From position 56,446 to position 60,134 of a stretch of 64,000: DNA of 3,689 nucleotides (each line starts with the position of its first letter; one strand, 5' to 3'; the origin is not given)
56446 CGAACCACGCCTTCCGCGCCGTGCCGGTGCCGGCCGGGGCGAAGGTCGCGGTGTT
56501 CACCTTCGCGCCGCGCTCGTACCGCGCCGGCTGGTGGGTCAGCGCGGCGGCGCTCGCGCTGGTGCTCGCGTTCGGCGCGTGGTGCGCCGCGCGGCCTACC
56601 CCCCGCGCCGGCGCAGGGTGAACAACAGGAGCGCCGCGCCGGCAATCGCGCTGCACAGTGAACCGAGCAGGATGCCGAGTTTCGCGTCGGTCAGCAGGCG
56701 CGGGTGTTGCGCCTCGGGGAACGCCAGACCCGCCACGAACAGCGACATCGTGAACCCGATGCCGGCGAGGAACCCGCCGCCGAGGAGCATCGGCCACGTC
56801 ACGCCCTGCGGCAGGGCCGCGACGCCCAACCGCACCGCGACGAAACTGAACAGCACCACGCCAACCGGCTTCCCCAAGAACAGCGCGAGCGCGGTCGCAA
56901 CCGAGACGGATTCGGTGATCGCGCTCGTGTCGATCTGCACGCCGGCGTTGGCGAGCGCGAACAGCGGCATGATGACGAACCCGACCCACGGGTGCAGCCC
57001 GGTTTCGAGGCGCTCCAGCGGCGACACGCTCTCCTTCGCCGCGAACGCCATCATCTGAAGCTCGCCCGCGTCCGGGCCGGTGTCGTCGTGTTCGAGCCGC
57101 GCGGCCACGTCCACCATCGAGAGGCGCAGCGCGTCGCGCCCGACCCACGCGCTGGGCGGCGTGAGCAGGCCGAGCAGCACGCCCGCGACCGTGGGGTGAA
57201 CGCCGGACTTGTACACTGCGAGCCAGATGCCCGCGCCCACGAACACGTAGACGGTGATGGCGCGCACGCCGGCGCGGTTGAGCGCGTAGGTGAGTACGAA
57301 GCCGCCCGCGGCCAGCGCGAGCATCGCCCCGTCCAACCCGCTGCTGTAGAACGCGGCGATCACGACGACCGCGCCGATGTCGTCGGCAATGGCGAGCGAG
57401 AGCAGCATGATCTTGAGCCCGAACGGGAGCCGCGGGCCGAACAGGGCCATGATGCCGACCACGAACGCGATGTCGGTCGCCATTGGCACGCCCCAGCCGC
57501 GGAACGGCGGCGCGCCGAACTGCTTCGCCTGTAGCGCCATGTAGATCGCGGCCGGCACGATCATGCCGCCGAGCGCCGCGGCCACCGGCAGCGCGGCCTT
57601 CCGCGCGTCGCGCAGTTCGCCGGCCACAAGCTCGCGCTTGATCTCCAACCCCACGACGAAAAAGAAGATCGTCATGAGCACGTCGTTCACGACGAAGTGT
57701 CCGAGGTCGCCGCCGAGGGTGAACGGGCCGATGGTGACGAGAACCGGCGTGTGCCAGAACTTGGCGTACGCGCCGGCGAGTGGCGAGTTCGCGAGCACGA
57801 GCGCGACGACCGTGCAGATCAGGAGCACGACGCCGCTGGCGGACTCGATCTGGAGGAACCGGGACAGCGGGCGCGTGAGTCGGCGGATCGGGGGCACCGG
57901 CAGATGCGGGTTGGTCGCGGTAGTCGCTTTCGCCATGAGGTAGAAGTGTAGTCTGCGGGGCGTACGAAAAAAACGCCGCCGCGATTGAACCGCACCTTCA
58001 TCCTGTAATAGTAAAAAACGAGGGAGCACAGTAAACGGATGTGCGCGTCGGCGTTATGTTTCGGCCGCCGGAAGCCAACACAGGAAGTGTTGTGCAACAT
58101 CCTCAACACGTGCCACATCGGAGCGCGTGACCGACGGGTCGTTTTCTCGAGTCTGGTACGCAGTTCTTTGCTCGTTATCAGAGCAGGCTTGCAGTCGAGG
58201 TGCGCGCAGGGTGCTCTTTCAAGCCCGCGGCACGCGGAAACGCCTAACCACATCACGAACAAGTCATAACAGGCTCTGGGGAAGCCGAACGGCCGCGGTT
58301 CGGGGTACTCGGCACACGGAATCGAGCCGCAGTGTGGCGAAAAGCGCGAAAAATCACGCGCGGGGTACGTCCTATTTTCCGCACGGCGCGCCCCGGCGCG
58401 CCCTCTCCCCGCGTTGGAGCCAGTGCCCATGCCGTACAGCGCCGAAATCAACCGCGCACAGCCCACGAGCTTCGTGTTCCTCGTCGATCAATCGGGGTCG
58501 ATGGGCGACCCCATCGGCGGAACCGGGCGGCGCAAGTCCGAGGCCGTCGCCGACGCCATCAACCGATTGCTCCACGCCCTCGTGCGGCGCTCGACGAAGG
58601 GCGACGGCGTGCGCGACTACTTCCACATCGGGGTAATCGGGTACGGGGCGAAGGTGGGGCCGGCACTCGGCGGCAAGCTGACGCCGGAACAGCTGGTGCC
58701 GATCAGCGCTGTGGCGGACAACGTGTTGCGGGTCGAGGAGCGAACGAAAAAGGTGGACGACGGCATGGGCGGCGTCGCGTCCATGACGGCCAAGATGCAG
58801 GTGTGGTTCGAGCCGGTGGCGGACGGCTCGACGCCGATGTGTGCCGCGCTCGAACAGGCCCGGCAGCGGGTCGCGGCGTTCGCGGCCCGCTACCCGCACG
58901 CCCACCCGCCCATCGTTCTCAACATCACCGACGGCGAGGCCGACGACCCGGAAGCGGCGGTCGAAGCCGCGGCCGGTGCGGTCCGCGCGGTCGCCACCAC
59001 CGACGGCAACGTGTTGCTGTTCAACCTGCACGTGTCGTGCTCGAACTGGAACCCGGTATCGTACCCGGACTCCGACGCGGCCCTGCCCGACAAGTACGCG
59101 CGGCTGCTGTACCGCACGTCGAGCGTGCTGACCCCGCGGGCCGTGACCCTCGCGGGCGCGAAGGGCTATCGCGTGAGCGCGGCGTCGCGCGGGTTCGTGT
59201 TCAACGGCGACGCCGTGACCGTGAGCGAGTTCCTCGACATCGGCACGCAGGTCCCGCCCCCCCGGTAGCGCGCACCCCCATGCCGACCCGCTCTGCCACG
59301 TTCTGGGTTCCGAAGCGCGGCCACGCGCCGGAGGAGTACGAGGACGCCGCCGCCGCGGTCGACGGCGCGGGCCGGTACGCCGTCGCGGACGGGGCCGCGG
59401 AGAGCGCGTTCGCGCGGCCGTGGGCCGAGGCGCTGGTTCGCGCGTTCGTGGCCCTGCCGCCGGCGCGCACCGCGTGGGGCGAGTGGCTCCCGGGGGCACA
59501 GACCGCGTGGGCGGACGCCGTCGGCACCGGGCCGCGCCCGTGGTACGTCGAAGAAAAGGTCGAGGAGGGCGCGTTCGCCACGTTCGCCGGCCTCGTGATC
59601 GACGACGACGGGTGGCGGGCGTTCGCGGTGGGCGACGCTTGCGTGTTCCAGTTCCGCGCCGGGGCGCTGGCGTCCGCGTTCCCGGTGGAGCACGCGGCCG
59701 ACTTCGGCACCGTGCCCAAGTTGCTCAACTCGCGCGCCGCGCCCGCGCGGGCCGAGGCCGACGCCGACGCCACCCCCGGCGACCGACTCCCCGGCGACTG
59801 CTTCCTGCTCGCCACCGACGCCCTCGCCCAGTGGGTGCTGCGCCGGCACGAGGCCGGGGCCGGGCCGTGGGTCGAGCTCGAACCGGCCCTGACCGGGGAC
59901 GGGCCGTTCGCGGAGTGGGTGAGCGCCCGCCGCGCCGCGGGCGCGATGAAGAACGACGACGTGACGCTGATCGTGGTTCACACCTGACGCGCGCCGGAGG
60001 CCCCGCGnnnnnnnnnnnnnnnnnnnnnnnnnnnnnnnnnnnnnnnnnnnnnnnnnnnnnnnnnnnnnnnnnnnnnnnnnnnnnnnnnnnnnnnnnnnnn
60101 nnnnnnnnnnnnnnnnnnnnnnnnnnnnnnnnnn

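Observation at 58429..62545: TerY-P-like vWA / PP2C / kinase triad in which the kinase is a transmembrane receptor with a WD40 propeller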

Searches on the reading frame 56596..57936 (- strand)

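Call 65: search_protein_families(library=ncbifam, proteins=[window:56596-57936:-], max_evalue=0.001)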
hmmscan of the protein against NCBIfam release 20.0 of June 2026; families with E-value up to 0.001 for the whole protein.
window:56596-57936:- (446 aa): 5 families
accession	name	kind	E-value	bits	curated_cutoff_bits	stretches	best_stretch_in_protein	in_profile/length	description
NF007111.0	PRK09560.1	subfamily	7.8e-121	403.5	423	2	20-266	7-242/389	Na(+)/H(+) antiporter NhaA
TIGR00773.1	NhaA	equivalog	1.5e-120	402.6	254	1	27-437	1-374/374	Na+/H+ antiporter NhaA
NF007112.0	PRK09561.1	subfamily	3.9e-120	401.3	408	2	23-263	4-241/389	sodium/proton antiporter NhaA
NF011428.0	PRK14856.1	equivalog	4.6e-117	391.5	639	1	20-444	10-433/438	sodium/proton antiporter NhaA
NF011427.0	PRK14854.1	subfamily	1.3e-78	264.8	558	2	29-260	7-235/383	pH-dependent sodium/proton antiporter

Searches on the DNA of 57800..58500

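Call 55: search_rna_families(source=window, start=57800, end=58500, threshold=evalue, max_evalue=1)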
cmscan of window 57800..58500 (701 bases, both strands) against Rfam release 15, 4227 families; matches with E-value up to 1: 0.
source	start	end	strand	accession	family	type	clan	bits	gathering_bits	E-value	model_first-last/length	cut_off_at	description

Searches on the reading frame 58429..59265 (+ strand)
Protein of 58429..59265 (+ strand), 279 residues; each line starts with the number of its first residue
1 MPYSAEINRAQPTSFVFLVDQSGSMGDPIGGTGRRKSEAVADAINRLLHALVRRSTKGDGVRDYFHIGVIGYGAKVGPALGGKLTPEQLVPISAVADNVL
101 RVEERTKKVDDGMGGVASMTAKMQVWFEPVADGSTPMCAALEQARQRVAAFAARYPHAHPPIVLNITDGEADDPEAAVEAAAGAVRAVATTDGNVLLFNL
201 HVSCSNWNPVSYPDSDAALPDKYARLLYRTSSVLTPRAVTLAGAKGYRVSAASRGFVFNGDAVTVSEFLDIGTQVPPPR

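Call 4: search_protein_families(library=pfam, proteins=[window:58429-59265:+], max_evalue=0.1)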
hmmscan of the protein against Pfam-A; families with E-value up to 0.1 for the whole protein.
window:58429-59265:+ (279 aa): 3 families
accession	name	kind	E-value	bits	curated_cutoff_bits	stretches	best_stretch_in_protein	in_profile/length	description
PF13519.12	VWA_2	-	1.9e-06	28.9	27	1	16-170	2-107/107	von Willebrand factor type A domain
PF00092.34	VWA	-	0.00044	21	23.8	0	16-75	3-48/174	von Willebrand factor type A domain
PF05762.20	VWA_CoxE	-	0.012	15.5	26.4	0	9-26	53-70/222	VWA domain containing CoxE-like protein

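Call 5: search_protein_families(library=padloc, proteins=[window:58429-59265:+], max_evalue=0.1)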
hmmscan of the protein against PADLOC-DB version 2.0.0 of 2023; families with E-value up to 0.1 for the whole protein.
window:58429-59265:+ (279 aa): 1 family
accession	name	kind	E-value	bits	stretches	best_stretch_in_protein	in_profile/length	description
PDLC02224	TerY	-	9.5e-95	315.3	1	1-274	1-272/277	-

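Call 6: search_protein_families(library=ncbifam, proteins=[window:58429-59265:+], max_evalue=0.1)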
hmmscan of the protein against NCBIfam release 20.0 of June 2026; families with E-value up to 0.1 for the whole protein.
window:58429-59265:+ (279 aa): 1 family
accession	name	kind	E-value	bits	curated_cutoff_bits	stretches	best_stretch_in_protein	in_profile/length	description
TIGR02442.1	Cob-chelat-sub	hypoth_equivalog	0.0005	18.6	779.45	1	131-183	544-594/641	putative cobaltochelatase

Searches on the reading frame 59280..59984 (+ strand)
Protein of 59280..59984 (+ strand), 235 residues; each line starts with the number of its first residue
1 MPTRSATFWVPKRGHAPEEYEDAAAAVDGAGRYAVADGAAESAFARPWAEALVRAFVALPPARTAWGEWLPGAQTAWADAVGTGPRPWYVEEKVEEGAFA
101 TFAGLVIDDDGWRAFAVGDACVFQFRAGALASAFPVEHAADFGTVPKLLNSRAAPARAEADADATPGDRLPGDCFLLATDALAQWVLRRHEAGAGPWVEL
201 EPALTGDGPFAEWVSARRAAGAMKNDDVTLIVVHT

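Call 4: search_protein_families(library=pfam, proteins=[window:59280-59984:+], max_evalue=0.1)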
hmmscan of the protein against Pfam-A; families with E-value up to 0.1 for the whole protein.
window:59280-59984:+ (235 aa): 1 family
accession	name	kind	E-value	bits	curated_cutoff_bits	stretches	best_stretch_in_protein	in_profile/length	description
PF13672.11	PP2C_2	-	0.004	17.2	24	1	22-186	14-178/209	Protein phosphatase 2C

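Call 5: search_protein_families(library=padloc, proteins=[window:59280-59984:+], max_evalue=0.1)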
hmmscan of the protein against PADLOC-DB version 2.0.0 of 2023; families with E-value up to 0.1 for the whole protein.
window:59280-59984:+ (235 aa): 1 family
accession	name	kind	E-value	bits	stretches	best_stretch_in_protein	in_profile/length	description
PDLC02222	PP2C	-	2e-29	100.6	1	10-234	9-238/242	-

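Call 6: search_protein_families(library=ncbifam, proteins=[window:59280-59984:+], max_evalue=0.1)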
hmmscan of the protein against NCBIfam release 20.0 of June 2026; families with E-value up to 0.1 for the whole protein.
window:59280-59984:+ (235 aa): 0 families
